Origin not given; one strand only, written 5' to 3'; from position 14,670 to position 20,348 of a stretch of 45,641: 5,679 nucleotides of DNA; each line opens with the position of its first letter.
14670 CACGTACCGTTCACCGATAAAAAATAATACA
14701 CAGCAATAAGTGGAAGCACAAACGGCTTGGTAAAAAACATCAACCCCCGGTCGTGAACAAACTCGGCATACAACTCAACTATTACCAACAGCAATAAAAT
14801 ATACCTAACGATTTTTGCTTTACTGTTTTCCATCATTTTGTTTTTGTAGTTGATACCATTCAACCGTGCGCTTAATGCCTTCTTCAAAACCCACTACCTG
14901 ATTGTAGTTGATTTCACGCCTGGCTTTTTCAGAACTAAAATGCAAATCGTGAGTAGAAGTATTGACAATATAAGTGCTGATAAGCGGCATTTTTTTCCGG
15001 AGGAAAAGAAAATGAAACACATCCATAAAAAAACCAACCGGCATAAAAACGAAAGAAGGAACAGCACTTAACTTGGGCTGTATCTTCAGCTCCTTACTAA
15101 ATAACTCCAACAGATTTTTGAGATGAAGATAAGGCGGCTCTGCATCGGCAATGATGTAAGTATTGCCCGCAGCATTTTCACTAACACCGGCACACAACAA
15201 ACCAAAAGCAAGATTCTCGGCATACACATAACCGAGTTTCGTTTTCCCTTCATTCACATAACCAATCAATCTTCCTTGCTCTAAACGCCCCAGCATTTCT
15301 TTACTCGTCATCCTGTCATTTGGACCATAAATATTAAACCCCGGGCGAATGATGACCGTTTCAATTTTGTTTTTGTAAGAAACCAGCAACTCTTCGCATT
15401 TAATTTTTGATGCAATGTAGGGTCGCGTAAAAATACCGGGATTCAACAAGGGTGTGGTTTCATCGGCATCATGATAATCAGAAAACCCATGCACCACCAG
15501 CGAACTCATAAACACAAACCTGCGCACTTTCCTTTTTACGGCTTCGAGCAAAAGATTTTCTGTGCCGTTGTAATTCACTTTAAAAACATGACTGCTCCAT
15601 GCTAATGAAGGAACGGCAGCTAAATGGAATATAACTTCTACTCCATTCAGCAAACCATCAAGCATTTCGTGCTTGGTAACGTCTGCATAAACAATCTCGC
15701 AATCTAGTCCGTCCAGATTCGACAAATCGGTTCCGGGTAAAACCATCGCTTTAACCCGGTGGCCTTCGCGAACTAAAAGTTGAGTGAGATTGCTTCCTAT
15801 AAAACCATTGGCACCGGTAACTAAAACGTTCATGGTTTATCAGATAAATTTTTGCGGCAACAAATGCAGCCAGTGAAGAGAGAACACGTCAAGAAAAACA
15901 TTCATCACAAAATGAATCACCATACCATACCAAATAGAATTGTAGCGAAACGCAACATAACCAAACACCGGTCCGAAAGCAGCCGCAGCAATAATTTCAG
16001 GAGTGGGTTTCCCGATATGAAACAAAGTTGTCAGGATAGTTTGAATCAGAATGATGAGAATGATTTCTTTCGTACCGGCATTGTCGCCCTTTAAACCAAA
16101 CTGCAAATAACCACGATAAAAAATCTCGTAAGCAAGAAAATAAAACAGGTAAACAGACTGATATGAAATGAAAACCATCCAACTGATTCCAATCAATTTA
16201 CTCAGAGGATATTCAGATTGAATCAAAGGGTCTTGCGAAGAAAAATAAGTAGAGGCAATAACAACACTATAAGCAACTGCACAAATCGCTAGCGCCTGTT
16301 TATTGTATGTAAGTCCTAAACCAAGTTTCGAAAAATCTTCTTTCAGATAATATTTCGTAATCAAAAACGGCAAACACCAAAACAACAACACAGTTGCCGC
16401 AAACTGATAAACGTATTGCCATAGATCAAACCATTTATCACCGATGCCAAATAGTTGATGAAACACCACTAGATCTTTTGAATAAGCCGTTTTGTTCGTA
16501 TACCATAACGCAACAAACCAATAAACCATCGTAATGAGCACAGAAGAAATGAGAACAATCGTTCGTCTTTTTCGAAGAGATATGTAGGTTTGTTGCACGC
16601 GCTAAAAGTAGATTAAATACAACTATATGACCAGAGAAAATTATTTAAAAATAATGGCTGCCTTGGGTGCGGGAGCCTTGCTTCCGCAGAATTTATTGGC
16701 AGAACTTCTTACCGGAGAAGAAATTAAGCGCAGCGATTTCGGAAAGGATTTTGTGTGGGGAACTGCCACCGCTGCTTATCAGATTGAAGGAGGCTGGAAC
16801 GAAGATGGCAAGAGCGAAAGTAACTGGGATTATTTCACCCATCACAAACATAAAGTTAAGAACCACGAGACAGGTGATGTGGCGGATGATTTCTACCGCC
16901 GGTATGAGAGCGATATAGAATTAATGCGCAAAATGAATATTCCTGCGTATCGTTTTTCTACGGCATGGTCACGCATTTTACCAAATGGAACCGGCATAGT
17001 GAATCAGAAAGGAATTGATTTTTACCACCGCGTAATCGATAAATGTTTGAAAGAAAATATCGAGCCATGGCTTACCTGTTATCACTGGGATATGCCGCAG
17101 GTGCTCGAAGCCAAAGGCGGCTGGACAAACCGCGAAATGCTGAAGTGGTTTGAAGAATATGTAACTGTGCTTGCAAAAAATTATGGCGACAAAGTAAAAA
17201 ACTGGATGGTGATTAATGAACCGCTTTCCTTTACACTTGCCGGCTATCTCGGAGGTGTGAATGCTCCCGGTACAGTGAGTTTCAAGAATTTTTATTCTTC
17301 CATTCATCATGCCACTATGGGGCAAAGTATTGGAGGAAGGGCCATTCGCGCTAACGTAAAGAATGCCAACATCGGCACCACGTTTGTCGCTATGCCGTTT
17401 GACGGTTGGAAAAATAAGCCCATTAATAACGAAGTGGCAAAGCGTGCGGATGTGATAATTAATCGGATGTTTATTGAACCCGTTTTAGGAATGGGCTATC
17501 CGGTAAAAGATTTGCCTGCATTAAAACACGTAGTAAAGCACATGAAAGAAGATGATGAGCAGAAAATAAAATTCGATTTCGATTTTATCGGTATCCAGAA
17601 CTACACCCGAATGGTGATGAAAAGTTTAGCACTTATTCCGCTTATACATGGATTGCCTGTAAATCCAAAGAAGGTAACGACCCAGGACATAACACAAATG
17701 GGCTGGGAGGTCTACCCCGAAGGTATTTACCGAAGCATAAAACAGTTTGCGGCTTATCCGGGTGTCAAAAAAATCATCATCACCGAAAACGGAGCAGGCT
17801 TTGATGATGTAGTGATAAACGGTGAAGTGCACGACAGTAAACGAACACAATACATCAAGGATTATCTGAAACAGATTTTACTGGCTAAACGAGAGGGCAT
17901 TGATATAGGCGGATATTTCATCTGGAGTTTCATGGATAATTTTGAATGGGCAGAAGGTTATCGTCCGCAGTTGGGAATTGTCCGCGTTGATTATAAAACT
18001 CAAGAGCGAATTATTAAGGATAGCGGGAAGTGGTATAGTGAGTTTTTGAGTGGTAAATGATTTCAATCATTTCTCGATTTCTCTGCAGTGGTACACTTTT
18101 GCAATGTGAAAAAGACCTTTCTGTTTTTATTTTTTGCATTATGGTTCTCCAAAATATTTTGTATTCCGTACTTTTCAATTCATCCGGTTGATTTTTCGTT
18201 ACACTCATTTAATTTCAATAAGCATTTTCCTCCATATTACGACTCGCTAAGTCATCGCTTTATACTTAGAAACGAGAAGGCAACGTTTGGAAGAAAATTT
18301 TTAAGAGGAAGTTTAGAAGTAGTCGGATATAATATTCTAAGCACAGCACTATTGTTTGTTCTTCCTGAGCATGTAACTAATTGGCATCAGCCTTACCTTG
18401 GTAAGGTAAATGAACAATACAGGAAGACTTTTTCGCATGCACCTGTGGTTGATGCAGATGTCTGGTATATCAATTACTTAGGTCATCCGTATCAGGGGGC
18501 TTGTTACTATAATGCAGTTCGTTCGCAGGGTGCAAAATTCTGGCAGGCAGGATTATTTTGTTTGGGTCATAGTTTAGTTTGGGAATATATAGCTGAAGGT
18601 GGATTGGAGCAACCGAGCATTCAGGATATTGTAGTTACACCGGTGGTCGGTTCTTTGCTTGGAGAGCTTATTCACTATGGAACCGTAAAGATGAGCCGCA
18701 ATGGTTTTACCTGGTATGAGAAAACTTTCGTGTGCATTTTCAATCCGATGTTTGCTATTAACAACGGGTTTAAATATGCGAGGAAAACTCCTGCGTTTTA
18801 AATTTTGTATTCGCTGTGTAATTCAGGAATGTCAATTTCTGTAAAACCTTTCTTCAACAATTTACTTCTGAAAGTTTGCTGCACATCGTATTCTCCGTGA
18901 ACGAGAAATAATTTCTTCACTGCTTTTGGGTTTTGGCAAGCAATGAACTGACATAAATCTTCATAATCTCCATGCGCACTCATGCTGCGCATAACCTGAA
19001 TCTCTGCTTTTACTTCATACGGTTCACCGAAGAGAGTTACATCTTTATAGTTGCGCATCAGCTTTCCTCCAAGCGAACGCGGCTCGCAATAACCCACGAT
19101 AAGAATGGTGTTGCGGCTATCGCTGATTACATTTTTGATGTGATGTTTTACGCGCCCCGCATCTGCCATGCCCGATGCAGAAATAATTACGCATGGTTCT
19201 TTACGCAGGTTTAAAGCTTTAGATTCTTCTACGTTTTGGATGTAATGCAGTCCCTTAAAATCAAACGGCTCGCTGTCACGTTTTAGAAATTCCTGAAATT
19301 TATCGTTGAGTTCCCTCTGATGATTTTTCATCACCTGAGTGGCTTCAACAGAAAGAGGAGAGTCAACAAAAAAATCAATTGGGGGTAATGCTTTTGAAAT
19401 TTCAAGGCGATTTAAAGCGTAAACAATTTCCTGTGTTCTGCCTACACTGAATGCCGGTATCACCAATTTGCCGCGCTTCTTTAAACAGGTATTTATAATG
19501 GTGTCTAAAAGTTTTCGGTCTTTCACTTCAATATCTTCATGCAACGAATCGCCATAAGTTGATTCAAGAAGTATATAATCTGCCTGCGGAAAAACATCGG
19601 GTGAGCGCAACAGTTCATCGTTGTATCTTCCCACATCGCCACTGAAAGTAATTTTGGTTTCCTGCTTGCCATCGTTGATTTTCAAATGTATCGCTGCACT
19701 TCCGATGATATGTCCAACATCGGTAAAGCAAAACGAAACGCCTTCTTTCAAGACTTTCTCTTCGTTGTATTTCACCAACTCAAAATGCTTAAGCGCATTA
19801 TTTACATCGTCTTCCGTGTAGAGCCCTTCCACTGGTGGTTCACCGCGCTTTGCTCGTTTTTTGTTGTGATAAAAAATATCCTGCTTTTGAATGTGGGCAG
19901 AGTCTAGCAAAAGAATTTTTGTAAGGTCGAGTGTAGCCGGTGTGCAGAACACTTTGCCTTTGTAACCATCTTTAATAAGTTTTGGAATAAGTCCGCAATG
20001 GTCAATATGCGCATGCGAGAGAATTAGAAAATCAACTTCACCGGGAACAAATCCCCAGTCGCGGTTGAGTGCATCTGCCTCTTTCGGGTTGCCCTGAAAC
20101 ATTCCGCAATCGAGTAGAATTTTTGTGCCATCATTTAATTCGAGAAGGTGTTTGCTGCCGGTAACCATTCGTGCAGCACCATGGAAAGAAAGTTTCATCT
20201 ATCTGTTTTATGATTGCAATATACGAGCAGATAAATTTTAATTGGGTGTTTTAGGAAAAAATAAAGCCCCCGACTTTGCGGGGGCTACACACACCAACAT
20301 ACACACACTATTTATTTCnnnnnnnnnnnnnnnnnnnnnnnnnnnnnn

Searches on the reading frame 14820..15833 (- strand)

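Call 37: search_protein_families(library=pfam, proteins=[window:14820-15833:-], max_evalue=0.0001)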
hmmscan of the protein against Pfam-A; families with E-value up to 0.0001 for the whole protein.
window:14820-15833:- (337 aa): 8 families
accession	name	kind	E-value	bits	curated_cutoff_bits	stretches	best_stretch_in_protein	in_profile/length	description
PF01370.27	Epimerase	-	4.6e-30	105.2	20.9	1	3-228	1-239/240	NAD dependent epimerase/dehydratase family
PF01073.25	3Beta_HSD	-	2e-29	102.9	22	1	4-254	1-273/280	3-beta hydroxysteroid dehydrogenase/isomerase family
PF16363.11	GDP_Man_Dehyd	-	2.3e-21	77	27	1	4-174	1-189/332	GDP-mannose 4,6 dehydratase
PF13460.12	NAD_binding_10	-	4.9e-15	56.3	27.2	1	7-172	1-151/184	NAD(P)H-binding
PF07993.18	NAD_binding_4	-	2.1e-12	47.2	20.1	1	56-167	80-207/258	Male sterility protein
PF05368.20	NmrA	-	7.6e-08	32.7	27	1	3-113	5-109/298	NmrA-like family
PF02719.21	Polysacc_synt_2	-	1.8e-07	31.1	20.2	1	3-111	1-128/293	Polysaccharide biosynthesis protein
PF04321.23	RmlD_sub_bind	-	4.4e-07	29.7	27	1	1-188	1-171/287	RmlD substrate binding domain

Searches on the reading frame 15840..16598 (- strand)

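Call 37: search_protein_families(library=pfam, proteins=[window:15840-16598:-], max_evalue=0.0001)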
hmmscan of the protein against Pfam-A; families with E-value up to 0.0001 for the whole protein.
window:15840-16598:- (252 aa): 1 family
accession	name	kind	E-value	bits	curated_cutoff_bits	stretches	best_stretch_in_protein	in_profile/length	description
PF02517.21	Rce1-like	-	4.1e-13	49.9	22.4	1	146-235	8-93/93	Type II CAAX prenyl endopeptidase Rce1-like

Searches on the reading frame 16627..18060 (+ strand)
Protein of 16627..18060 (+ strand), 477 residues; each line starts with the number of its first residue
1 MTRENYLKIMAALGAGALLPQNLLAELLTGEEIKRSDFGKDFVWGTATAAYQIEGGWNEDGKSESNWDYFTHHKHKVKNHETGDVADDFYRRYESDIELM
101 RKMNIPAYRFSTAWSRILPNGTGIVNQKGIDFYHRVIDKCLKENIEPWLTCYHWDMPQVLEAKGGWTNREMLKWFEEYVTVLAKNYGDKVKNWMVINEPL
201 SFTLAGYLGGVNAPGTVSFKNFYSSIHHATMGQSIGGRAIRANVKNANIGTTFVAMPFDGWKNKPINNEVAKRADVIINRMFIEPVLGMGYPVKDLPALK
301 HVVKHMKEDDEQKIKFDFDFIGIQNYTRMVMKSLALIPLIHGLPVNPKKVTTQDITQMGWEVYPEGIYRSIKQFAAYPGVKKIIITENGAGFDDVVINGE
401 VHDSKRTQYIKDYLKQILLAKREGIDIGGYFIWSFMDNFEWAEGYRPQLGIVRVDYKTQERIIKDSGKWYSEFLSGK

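Call 37: search_protein_families(library=pfam, proteins=[window:16627-18060:+], max_evalue=0.0001)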
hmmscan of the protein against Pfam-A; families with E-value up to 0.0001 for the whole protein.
window:16627-18060:+ (477 aa): 2 families
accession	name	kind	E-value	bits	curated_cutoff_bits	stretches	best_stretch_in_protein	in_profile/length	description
PF00232.24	Glyco_hydro_1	-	1.7e-138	462.3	22.6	1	36-475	3-449/453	Glycosyl hydrolase family 1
PF00331.26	Glyco_hydro_10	-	7.7e-06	25.8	22.1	0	152-201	83-131/311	Glycosyl hydrolase family 10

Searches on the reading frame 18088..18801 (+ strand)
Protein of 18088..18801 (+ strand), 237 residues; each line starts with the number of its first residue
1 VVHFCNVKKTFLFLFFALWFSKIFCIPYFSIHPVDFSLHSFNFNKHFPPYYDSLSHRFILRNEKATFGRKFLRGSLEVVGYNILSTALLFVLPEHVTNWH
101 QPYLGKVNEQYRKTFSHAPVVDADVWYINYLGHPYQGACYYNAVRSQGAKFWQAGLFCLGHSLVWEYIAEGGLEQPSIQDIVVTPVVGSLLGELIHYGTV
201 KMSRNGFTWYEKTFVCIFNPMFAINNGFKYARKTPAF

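Call 37: search_protein_families(library=pfam, proteins=[window:18088-18801:+], max_evalue=0.0001)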
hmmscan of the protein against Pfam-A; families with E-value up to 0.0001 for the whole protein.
window:18088-18801:+ (237 aa): 1 family
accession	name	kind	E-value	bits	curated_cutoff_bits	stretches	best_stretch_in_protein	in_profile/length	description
PF13084.11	DUF3943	-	1e-29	103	27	1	119-217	2-104/108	Domain of unknown function (DUF3943)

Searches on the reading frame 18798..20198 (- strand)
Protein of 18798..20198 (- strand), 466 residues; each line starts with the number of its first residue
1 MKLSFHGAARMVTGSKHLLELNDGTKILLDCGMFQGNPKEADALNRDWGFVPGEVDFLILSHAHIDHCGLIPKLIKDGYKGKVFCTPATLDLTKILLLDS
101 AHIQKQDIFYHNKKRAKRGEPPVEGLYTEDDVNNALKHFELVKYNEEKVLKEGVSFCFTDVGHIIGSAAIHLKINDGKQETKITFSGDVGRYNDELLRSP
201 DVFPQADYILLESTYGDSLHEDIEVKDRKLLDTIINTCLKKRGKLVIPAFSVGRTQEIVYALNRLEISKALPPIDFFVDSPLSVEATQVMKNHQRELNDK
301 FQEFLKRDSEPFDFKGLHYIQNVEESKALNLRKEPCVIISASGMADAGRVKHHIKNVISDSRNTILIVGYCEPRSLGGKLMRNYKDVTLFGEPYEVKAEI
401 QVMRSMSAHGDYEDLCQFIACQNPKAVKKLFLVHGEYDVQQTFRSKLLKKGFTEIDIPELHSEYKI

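Call 7: search_protein_families(library=pfam, proteins=[window:18798-20198:-], max_evalue=0.01)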
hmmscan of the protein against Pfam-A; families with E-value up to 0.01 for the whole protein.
window:18798-20198:- (466 aa): 5 families
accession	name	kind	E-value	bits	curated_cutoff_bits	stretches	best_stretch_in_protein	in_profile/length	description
PF10996.14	Beta-Casp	-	3.3e-35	121.6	27.7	1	255-380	1-120/120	Beta-Casp domain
PF07521.17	RMMBL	-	3.5e-13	49.8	21.6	1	394-458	2-63/63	Zn-dependent metallo-hydrolase RNA specificity domain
PF16661.11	Lactamase_B_6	-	2.9e-12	46.8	27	1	19-202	2-175/193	Metallo-beta-lactamase superfamily domain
PF00753.33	Lactamase_B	-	1.8e-10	41.5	22.7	1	18-83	10-72/196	Metallo-beta-lactamase superfamily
PF12706.13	Lactamase_B_2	-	6.8e-06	26.3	27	1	26-91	2-68/200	Beta-lactamase superfamily domain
